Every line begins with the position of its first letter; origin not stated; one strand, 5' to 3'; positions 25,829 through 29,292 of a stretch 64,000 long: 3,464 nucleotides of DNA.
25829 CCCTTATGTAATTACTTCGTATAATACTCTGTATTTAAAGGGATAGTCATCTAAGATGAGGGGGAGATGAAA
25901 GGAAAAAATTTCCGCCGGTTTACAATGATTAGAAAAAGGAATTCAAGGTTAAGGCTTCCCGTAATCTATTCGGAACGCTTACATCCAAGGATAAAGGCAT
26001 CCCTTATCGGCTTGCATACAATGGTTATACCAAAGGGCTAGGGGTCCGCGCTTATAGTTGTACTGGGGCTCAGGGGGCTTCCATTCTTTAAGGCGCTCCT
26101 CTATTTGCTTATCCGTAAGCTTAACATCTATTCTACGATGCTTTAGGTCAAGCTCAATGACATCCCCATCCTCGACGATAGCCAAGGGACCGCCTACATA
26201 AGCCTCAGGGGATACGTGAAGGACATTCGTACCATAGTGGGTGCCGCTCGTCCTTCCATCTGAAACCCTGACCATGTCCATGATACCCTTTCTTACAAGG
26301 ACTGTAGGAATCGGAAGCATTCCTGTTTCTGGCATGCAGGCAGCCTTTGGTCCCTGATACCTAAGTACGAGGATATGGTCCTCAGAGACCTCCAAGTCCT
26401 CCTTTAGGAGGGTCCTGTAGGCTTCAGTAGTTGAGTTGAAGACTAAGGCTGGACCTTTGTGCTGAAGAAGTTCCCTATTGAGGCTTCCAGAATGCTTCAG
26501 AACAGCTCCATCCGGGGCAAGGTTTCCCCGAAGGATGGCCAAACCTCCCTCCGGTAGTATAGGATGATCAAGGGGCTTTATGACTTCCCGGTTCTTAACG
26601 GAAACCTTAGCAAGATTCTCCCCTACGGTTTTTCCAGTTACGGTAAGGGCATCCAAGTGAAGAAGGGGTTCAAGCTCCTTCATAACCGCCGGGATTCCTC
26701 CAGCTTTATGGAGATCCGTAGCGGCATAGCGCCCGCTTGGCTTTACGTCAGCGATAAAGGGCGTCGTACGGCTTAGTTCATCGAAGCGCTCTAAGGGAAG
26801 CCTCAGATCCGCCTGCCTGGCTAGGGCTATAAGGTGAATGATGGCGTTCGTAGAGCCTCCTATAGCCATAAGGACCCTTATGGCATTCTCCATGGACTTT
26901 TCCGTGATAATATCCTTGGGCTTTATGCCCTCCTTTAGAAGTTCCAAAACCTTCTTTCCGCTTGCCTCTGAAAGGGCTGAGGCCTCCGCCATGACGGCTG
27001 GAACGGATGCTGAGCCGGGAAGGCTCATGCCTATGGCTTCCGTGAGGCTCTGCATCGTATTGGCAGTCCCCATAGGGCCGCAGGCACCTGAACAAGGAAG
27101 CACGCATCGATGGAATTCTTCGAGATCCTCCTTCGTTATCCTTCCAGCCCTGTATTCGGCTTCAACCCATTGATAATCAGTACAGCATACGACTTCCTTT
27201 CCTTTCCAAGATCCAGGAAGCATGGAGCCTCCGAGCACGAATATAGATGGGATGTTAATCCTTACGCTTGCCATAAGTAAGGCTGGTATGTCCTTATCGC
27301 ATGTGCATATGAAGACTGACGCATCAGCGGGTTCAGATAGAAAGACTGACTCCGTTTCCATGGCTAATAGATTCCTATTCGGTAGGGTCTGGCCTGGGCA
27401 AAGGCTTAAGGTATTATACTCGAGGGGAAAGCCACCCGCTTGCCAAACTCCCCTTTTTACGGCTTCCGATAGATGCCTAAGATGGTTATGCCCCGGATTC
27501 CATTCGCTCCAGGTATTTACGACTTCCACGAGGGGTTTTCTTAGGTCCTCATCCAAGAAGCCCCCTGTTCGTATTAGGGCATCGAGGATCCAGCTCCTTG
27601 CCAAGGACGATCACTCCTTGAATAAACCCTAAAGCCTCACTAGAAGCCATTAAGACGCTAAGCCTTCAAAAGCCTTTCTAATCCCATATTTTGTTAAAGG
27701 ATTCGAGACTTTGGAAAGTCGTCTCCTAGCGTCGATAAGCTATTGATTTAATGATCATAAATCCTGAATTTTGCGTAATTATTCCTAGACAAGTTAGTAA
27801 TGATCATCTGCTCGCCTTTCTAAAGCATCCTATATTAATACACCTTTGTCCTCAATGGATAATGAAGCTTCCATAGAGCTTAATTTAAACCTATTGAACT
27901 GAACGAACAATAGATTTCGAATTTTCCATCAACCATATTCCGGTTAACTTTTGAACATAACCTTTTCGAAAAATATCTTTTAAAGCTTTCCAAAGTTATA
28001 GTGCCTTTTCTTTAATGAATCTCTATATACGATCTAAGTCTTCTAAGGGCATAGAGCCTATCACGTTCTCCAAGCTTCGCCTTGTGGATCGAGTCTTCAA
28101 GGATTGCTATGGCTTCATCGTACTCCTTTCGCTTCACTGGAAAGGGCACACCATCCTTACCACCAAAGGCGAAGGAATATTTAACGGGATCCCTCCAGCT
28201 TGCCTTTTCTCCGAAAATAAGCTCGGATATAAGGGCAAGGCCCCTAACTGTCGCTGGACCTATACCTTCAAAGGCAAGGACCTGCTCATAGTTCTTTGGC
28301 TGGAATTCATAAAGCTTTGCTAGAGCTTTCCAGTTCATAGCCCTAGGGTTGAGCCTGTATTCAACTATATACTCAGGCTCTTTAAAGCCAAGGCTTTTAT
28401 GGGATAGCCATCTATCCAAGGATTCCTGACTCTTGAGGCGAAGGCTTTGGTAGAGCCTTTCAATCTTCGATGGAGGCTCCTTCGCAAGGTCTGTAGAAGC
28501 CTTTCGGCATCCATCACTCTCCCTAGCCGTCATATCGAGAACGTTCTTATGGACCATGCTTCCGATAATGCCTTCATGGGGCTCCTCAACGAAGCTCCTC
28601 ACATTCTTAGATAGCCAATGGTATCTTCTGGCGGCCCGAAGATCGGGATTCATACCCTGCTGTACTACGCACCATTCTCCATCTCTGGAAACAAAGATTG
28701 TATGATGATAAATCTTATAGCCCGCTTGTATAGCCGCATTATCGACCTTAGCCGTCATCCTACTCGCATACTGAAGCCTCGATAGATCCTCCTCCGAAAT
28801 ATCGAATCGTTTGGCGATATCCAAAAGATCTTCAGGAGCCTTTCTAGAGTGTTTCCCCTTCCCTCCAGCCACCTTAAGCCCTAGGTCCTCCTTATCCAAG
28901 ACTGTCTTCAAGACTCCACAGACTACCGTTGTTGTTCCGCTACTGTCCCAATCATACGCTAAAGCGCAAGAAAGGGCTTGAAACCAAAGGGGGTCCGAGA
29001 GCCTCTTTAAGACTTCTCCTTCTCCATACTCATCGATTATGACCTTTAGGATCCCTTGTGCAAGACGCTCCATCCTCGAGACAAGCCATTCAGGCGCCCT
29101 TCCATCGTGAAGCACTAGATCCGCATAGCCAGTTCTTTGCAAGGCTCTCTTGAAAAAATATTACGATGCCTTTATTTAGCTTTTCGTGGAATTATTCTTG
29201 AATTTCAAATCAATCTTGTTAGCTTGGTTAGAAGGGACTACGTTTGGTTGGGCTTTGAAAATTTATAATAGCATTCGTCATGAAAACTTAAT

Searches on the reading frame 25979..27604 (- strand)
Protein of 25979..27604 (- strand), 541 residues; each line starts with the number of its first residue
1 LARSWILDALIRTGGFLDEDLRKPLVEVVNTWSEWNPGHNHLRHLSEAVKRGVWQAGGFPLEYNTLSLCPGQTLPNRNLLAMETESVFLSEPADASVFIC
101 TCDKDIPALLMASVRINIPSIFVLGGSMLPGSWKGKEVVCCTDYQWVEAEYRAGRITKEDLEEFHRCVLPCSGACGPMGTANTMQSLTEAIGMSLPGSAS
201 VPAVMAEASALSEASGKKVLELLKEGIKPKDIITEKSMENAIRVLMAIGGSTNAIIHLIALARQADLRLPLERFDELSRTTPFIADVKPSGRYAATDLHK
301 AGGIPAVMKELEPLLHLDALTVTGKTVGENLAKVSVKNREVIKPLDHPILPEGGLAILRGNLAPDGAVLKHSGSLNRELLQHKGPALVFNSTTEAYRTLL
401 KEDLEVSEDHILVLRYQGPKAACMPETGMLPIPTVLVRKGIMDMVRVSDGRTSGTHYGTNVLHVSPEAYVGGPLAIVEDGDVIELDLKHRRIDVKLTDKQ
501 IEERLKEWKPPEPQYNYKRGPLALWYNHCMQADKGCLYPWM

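Call 63: search_protein_families(library=pfam, proteins=[window:25979-27604:-], max_evalue=0.00001)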
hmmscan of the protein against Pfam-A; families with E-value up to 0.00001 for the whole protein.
window:25979-27604:- (541 aa): 2 families
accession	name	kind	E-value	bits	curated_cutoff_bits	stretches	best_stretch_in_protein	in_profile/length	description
PF00920.27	ILVD_EDD_N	-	1.6e-109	366.3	27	1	23-330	1-316/316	Dihydroxy-acid/6-phosphogluconate dehydratase N-terminal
PF24877.1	ILV_EDD_C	-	7.5e-59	198.8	27.7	1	340-536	1-191/191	Dihydroxy-acid/6-phosphogluconate dehydratase C-terminal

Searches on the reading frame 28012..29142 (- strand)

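Call 63: search_protein_families(library=pfam, proteins=[window:28012-29142:-], max_evalue=0.00001)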
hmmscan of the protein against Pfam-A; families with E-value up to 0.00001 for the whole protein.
window:28012-29142:- (376 aa): 1 family
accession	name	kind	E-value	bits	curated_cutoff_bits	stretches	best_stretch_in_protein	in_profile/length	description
PF05559.16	DUF763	-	3.1e-130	434.5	35.5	1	5-336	1-319/319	Protein of unknown function (DUF763)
